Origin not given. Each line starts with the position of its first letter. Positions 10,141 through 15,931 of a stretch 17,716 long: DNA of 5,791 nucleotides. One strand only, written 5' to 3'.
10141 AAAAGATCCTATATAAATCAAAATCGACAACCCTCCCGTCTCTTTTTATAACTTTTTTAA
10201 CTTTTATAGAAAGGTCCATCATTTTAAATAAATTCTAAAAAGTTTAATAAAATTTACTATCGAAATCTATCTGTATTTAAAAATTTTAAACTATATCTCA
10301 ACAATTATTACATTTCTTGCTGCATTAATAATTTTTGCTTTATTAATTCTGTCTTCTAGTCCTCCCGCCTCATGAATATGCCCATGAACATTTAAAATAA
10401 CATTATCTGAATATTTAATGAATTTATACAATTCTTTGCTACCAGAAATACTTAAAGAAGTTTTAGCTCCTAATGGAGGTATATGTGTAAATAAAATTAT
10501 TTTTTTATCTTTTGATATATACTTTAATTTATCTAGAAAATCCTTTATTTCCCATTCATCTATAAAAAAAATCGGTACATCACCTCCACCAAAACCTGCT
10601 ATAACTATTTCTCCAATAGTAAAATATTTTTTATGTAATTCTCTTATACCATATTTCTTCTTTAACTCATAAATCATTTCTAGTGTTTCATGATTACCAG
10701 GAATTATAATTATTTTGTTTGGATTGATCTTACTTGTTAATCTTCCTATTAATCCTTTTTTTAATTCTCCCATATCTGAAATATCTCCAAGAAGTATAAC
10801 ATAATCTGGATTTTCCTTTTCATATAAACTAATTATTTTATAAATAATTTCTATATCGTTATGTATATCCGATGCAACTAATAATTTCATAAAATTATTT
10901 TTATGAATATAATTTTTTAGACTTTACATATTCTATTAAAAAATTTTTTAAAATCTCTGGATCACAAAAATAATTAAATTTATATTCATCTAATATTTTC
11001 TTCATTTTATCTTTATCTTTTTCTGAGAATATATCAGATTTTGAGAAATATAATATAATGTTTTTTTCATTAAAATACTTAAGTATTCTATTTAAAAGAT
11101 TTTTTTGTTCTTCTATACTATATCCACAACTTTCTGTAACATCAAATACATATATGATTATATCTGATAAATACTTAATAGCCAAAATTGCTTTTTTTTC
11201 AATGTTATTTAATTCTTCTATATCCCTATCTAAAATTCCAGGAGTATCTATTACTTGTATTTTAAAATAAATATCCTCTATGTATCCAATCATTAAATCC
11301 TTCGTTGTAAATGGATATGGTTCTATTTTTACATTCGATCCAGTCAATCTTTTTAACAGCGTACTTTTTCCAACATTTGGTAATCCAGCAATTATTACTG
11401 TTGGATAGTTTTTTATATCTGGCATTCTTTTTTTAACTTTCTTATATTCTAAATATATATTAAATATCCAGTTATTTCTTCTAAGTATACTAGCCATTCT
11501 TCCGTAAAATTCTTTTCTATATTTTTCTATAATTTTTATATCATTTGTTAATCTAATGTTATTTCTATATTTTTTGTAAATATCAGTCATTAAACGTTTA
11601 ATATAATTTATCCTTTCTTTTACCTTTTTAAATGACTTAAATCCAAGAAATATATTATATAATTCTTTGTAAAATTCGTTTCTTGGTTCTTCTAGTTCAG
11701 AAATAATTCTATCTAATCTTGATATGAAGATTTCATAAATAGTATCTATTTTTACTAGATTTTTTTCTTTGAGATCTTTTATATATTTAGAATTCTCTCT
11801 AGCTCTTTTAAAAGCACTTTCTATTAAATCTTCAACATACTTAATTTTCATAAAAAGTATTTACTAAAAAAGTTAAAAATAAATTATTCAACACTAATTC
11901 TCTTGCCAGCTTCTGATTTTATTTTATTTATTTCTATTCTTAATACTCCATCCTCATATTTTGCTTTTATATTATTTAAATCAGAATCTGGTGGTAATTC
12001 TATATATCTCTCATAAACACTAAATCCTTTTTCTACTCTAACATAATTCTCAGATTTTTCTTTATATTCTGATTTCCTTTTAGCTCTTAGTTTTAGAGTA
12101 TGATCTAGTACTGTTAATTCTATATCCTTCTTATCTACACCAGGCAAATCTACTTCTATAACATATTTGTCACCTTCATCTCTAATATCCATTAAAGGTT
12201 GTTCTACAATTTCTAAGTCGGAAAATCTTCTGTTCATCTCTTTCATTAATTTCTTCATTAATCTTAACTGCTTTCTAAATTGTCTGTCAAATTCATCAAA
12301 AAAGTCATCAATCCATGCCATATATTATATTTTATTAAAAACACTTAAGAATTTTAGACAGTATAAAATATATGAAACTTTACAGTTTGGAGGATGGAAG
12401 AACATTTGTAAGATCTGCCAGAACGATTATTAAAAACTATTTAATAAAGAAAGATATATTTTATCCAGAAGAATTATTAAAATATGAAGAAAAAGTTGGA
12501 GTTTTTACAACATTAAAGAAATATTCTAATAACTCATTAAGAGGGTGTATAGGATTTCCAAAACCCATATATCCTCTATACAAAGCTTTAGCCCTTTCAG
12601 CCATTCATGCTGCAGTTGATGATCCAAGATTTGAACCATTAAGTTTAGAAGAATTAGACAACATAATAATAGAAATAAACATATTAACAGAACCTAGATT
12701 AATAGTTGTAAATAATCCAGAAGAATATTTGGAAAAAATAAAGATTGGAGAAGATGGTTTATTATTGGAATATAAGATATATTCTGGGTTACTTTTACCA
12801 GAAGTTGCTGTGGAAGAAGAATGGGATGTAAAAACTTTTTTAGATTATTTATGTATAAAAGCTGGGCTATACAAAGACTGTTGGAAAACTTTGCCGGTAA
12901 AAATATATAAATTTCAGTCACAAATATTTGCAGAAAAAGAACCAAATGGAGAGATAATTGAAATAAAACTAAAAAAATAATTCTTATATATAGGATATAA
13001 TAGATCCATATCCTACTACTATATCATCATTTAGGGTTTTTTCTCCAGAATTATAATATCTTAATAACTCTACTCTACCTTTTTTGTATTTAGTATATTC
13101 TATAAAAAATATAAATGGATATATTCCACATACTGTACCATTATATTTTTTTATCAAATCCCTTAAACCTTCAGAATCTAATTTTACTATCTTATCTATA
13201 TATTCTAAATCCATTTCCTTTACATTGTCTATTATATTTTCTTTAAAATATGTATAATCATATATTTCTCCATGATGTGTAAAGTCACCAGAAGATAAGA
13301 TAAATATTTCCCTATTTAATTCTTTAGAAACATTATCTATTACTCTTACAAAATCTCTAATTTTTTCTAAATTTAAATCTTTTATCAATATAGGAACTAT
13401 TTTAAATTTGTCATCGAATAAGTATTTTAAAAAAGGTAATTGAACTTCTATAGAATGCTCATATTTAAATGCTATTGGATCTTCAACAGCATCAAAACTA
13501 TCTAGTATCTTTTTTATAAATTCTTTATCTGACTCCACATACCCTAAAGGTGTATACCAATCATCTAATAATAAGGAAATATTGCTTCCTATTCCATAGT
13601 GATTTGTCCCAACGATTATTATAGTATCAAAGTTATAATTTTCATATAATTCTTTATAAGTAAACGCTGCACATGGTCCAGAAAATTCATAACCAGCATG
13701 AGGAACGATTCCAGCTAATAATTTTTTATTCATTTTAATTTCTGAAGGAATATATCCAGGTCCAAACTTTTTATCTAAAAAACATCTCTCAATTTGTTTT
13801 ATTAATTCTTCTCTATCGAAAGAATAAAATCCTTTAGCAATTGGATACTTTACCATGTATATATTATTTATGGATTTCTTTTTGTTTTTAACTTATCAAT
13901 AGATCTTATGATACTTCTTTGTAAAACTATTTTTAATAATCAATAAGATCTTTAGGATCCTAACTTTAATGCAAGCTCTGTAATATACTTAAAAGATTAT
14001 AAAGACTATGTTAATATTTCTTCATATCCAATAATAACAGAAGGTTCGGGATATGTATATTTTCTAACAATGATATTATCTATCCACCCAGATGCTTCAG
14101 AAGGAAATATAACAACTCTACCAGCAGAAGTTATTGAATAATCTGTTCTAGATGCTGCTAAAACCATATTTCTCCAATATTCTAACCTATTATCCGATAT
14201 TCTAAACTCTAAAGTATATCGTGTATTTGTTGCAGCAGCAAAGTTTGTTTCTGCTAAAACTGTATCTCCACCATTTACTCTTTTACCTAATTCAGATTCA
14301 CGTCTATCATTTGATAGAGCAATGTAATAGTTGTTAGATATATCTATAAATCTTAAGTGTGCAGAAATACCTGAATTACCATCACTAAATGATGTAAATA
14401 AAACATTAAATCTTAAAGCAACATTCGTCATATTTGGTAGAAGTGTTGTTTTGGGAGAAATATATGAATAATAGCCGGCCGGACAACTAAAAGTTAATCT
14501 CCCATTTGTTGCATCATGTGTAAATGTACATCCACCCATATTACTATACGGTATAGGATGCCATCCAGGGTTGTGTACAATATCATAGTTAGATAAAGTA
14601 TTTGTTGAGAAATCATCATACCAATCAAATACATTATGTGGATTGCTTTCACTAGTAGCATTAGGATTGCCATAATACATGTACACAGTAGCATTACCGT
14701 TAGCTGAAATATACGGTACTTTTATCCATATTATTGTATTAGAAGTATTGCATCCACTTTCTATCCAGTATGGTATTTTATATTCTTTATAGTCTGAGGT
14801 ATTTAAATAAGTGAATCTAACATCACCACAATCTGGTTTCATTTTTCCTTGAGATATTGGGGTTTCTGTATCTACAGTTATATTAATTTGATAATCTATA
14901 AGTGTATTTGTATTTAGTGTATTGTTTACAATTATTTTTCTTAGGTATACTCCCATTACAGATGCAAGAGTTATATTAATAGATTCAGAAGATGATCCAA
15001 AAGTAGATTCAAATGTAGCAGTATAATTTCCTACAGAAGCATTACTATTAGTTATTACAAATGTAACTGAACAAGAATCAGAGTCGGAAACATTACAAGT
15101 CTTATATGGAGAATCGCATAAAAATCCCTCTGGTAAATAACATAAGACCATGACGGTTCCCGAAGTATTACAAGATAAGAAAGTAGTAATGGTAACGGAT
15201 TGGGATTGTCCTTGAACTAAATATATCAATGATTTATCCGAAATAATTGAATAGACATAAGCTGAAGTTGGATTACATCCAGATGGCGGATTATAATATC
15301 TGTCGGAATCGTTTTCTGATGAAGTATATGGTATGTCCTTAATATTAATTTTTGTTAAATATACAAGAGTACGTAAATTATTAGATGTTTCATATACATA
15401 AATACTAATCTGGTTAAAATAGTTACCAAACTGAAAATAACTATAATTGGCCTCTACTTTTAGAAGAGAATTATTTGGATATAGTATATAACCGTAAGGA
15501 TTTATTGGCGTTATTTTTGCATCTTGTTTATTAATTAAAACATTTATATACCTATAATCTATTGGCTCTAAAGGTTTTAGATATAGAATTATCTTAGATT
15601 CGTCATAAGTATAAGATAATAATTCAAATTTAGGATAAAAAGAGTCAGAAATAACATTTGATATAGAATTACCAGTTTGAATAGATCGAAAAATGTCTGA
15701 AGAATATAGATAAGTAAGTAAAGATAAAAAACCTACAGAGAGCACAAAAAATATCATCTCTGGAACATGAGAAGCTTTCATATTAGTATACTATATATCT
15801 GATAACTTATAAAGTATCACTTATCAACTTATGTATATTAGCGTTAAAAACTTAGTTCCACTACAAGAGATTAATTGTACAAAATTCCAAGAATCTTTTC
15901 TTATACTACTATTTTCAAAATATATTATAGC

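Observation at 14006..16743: A three-gene prepilin-like surface cluster ends in a DUF2341/LamG lectin-type protein (candidate host-attachment apparatus)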

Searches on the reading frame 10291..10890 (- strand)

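Call 52: search_protein_families(library=pfam, proteins=[window:10291-10890:-], max_evalue=0.01)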
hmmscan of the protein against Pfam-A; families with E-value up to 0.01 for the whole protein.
window:10291-10890:- (199 aa): 3 families
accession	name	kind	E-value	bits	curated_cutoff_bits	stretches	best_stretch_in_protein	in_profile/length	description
PF00149.33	Metallophos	-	4.5e-19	70.1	21.5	1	1-174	1-190/191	Calcineurin-like phosphoesterase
PF12850.12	Metallophos_2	-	9.6e-10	39.1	27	1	1-178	1-120/154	Calcineurin-like phosphoesterase superfamily domain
PF14582.11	Metallophos_3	-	3.1e-09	37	28.2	2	2-81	7-86/259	Metallophosphoesterase, calcineurin superfamily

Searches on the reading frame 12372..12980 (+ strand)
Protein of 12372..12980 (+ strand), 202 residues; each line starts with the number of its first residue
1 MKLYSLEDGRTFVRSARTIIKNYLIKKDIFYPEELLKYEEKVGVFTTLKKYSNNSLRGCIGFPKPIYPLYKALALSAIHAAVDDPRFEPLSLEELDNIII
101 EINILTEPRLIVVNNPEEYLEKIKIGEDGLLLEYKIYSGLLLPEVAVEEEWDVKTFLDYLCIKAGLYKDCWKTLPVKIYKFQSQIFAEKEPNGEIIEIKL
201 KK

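Call 52: search_protein_families(library=pfam, proteins=[window:12372-12980:+], max_evalue=0.01)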
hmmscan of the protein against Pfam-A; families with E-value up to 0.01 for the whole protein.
window:12372-12980:+ (202 aa): 1 family
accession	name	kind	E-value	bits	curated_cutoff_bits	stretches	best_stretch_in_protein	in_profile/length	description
PF01871.22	AMMECR1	-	3.9e-49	166.8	25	1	14-186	2-168/168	AMMECR1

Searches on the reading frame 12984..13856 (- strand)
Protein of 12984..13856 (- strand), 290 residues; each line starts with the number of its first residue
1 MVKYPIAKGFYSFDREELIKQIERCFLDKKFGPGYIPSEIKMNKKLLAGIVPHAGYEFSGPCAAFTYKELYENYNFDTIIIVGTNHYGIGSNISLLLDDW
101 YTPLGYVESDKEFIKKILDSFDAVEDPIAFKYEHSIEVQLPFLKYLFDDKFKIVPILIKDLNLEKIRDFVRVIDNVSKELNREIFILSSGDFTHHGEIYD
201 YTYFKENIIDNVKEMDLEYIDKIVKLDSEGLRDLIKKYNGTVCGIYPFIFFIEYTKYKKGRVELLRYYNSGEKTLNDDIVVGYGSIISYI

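Call 52: search_protein_families(library=pfam, proteins=[window:12984-13856:-], max_evalue=0.01)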
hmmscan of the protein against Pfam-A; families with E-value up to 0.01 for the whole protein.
window:12984-13856:- (290 aa): 1 family
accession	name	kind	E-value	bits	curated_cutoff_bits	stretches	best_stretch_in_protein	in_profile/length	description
PF01875.22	Memo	-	3.9e-62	210.3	27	1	9-286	7-268/269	Memo-like protein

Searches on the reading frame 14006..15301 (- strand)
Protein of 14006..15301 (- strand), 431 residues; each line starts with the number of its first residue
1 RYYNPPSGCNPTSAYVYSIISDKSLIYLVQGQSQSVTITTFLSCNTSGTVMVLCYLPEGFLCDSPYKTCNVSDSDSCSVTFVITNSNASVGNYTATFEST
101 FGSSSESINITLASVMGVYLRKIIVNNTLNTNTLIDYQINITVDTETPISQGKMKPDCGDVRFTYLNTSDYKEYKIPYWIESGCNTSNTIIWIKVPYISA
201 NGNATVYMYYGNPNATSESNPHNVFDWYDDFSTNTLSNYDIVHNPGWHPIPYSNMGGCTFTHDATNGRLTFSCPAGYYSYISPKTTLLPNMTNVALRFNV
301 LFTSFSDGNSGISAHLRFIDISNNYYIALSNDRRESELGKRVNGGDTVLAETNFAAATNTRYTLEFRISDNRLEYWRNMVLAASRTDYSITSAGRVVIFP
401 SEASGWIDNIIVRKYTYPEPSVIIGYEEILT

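Call 23: search_protein_families(library=pfam, proteins=[window:14006-15301:-], max_evalue=5)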
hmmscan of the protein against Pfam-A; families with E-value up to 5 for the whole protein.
window:14006-15301:- (431 aa): 1 family
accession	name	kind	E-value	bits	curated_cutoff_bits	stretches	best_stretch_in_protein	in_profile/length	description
PF10102.14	DUF2341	-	2.2e-24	86.1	23.4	1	157-237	1-77/84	Domain of unknown function (DUF2341)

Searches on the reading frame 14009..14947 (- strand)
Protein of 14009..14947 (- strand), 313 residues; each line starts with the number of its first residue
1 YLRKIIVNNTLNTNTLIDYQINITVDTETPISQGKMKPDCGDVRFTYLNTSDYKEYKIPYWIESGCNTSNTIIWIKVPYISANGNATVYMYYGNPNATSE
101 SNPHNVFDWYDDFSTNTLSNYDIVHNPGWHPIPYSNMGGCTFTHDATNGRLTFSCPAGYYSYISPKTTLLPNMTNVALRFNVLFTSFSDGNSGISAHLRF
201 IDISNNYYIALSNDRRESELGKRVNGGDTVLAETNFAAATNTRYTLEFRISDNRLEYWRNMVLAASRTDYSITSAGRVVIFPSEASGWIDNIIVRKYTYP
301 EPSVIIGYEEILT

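Call 115: find_related_loci(query=window:14009-14947:-, collection=viral_contigs, flank=8000)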
Query window:14009-14947:- (313 aa) in viral_contigs; peptide patterns used: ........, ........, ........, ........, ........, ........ (x = any residue, [..] = any of these).
9 stretches matched a pattern, but none encodes a relative of the query by tblastn (E <= 1e-3).

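Call 118: find_related_loci(query=A10, collection=viral_contigs, flank=8000)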
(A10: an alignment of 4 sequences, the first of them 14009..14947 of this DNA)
Query A10 (313 aa) in viral_contigs; peptide patterns used: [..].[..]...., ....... (x = any residue, [..] = any of these).
156 stretches matched a pattern; 73 encode a relative of the query (tblastn E <= 1e-3); 73 distinct loci.
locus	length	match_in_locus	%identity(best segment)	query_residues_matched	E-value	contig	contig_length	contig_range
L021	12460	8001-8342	53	1-118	2e-33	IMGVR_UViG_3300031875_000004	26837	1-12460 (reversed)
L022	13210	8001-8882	32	1-313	2e-30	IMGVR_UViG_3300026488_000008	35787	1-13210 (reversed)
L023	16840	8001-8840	36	1-312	3e-30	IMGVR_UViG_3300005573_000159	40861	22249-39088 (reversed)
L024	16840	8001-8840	36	1-312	3e-30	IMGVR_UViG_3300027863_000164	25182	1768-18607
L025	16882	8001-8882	36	1-312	3e-29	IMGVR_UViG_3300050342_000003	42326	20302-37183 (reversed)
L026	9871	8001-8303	49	1-107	3e-25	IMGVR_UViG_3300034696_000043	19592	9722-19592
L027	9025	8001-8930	31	1-310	6e-25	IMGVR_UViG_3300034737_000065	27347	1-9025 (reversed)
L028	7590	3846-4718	28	1-306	2e-23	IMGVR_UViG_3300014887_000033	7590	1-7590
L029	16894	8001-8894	30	1-312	8e-23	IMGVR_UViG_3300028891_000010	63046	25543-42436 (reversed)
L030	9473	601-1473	27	3-309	7e-22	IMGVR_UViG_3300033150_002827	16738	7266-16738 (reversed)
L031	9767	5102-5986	28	1-311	1e-21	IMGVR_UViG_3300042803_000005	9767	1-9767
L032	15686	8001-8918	32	3-310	5e-19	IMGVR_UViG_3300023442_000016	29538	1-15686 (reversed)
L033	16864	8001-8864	30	3-310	1e-22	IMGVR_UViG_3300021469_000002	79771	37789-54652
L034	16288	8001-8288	42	1-103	2e-16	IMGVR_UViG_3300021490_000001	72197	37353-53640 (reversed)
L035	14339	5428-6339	28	14-303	9e-16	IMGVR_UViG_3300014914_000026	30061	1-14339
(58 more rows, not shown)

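Call 120: search_protein_families(library=phrogs, proteins=[L021:3721-7125:+, L021:7122-7970:+, L021:7980-10091:+, L021:75-977:+, L023:226-1932:+, L023:3607-4548:+, L023:7977-8879:+, L029:4504-6762:+, L029:7977-9146:+], max_evalue=0.001)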
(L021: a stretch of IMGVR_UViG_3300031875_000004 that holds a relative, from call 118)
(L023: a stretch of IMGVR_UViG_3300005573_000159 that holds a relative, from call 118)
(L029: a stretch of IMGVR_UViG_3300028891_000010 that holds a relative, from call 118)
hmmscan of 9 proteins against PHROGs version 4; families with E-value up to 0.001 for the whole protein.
L021:3721-7125:+ (1134 aa): 34 families (the best 25 are shown)
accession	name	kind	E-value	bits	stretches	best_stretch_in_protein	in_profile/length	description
phrog_991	-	tail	3.4e-74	251.4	1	15-584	256-802/1966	tail length tape measure protein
phrog_1272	-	tail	2.4e-65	222.1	1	14-567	212-866/1606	tail length tape measure protein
phrog_28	-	tail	2.6e-59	202.8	1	5-495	230-706/1228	tail length tape measure protein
phrog_1533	-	tail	1.1e-57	196.6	1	12-585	203-754/1688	tail length tape measure protein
phrog_58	-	tail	1.8e-44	153.5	1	13-573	275-851/1544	tail length tape measure protein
phrog_4704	-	tail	5.8e-42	145.2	1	29-421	187-577/625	tail length tape measure protein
phrog_167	-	tail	2.7e-41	142.4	2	13-439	243-601/1555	tail length tape measure protein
phrog_1293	-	tail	2.7e-37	129.2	1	13-419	134-554/1424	tail length tape measure protein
phrog_23013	-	tail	4.6e-35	121.6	1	15-430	91-504/1379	tail length tape measure protein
phrog_5493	-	tail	1.1e-23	84.5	2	418-880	524-933/1102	tail length tape measure protein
phrog_28775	-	tail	3e-22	79.5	1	50-327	47-323/1303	tail length tape measure protein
phrog_36688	-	tail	1e-21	77.2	1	12-241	26-255/1600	tail length tape measure protein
phrog_1535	-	tail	4.7e-21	75.7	1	342-667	762-1029/1152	tail length tape measure protein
phrog_4200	-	tail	2.4e-20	73.6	2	456-637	408-582/732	tail length tape measure protein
phrog_5218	-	unknown function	2.3e-19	70.1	1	12-440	180-659/1599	-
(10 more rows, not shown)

L021:7122-7970:+ (282 aa): 5 families
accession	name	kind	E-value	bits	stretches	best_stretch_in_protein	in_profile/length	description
phrog_33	-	tail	6.4e-24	85.9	1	18-277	54-275/651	distal tail protein Dit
phrog_5577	-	tail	2.9e-13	50.9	1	37-272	54-288/295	minor tail protein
phrog_106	-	tail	3e-10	40.8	1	23-241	69-275/329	minor tail protein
phrog_36410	-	unknown function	1.3e-09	39.2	1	183-281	26-124/125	-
phrog_202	-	tail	6.5e-06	26.3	0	35-82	53-102/523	distal tail protein Dit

L021:7980-10091:+ (703 aa): 2 families
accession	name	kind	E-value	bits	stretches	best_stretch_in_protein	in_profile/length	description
phrog_538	-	tail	8.1e-72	243.8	1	341-695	30-390/684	minor tail protein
phrog_30994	-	tail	5.1e-10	39.2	1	445-659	127-344/668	minor tail protein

L021:75-977:+ (300 aa): 6 families
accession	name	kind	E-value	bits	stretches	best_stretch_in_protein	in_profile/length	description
phrog_10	-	head and packaging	3e-58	199.4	1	6-297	351-635/752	major head protein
phrog_15928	-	head and packaging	1e-32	114.6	1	106-297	4-179/185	major head protein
phrog_617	-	head and packaging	2.7e-21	77.1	1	18-250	346-571/626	major head protein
phrog_17162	-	unknown function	2.2e-15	57.7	1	213-299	2-84/85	-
phrog_2263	-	head and packaging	1.3e-05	25.3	1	164-295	409-541/551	major head protein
phrog_267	-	head and packaging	0.0002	21.7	1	20-298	38-326/410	major head protein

L023:226-1932:+ (568 aa): 2 families
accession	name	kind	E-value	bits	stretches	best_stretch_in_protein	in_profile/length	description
phrog_1216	-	head and packaging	3.5e-13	50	1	69-439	218-566/714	portal protein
phrog_332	-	connector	1.1e-10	41.5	1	25-341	116-410/560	head-tail adaptor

L023:3607-4548:+ (313 aa): 4 families
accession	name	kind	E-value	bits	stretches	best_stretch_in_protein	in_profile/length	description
phrog_1357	-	head and packaging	4.8e-59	201.1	1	3-311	23-347/356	major head protein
phrog_267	-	head and packaging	4.6e-14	53.4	1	53-250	75-266/410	major head protein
phrog_334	-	head and packaging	4.4e-08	33.6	1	137-241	171-289/381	major head protein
phrog_544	-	head and packaging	4.3e-06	27.4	1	14-234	15-216/282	major head protein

L023:7977-8879:+ (300 aa): 0 families

L029:4504-6762:+ (752 aa): 15 families
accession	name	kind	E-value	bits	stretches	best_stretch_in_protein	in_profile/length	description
phrog_1533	-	tail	1.2e-13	50.6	1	17-529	170-602/1688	tail length tape measure protein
phrog_5493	-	tail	4.1e-13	49.5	1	122-303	88-265/1102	tail length tape measure protein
phrog_991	-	tail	9.5e-12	44.3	2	116-305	314-495/1966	tail length tape measure protein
phrog_5218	-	unknown function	2.6e-10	40.1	1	19-537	141-573/1599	-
phrog_167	-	tail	5.4e-10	38.7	1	17-532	212-630/1555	tail length tape measure protein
phrog_1204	-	tail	2.5e-09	36.6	1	390-538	346-483/1483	tail protein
phrog_28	-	tail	3e-09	37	1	120-487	301-582/1228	tail length tape measure protein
phrog_4704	-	tail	3.2e-09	37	1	18-310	144-421/625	tail length tape measure protein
phrog_1272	-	tail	3e-08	32.9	1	17-485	183-566/1606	tail length tape measure protein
phrog_1535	-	tail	5.3e-08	32.5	0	418-716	777-974/1152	tail length tape measure protein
phrog_36688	-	tail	3.7e-07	29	0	419-503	307-396/1600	tail length tape measure protein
phrog_305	-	tail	4.2e-06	26.6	1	419-652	362-539/1001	tail length tape measure protein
phrog_9696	-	tail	8.1e-06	24.8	1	119-302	96-275/1415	tail length tape measure protein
phrog_58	-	tail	0.00015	21.2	0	381-531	444-580/1544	tail length tape measure protein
phrog_8927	-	tail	0.00054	19.1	0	45-227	191-293/1619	tail length tape measure protein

L029:7977-9146:+ (389 aa): 1 family
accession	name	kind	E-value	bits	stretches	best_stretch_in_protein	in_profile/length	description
phrog_7548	-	unknown function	2e-07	31.3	1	13-100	242-329/591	-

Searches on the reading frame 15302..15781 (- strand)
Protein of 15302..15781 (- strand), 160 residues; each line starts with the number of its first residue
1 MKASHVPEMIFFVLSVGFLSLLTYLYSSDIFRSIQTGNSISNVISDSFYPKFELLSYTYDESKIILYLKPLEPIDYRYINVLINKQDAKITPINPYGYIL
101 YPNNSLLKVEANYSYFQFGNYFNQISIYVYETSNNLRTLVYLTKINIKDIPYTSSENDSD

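Call 22: search_protein_families(library=ncbifam, proteins=[window:15302-15781:-], max_evalue=1)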
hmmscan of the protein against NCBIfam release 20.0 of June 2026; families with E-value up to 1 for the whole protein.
window:15302-15781:- (160 aa): 0 families

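Call 23: search_protein_families(library=pfam, proteins=[window:15302-15781:-], max_evalue=5)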
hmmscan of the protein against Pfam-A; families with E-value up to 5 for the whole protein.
window:15302-15781:- (160 aa): 1 family
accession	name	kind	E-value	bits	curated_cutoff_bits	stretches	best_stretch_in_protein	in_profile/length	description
PF06912.16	DUF1275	-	0.17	12.1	25.4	1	10-41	3-34/193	Protein of unknown function (DUF1275)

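Call 78: search_protein_families(library=pfam, alignment_id=A7, max_evalue=1)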
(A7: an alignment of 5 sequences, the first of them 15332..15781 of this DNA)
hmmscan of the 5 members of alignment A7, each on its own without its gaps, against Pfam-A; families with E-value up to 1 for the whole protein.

A. member 1, window:15332-15781:- (150 aa): 2 families
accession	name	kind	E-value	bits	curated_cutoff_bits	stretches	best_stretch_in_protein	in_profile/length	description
PF16435.11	DUF5032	-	0.0091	15.8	25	1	80-127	192-237/259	Domain of unknown function (DUF5032)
PF06912.16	DUF1275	-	0.15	12.3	25.4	1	10-41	3-34/193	Protein of unknown function (DUF1275)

B. families by the number of members that match (of 5 scanned): 5 families
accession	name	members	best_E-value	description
PF10502.14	Peptidase_S26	3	0.00089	Signal peptidase, peptidase S26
PF01917.21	Arch_flagellin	1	5.9e-05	Archaebacterial flagellin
PF16435.11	DUF5032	1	0.0091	Domain of unknown function (DUF5032)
PF22428.2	Dis32-like_C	1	0.042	DIS3-like exonuclease 2-like, C-terminal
PF06912.16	DUF1275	1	0.15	Protein of unknown function (DUF1275)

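Call 85: predict_structure(alignment_id=A9)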
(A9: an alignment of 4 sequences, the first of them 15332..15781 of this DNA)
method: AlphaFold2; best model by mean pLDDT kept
length: 150 residues; sequences in the alignment: 4
mean_pLDDT: 45.5   pTM: 0.34
mean pLDDT of the five models: 45.5, 45.4, 45.1, 43.5, 43.1
residues with pLDDT >= 90: 0; 70-90: 15; 50-70: 34; < 50: 101
segments of 3 or more residues with pLDDT < 50: 31-50, 58-63, 75-142, 146-150
pLDDT, mean of each block of 10 residues (from residue 1): 60 80 66 37 35 53 52 49 36 29 28 29 40 42 45
secondary structure, 60 per line:
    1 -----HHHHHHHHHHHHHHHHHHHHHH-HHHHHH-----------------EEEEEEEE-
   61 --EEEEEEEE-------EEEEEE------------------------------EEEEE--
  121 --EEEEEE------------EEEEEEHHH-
elements in order: H6-27 H29-34 E52-59 E63-70 E78-83 E114-118 E123-128 E141-146
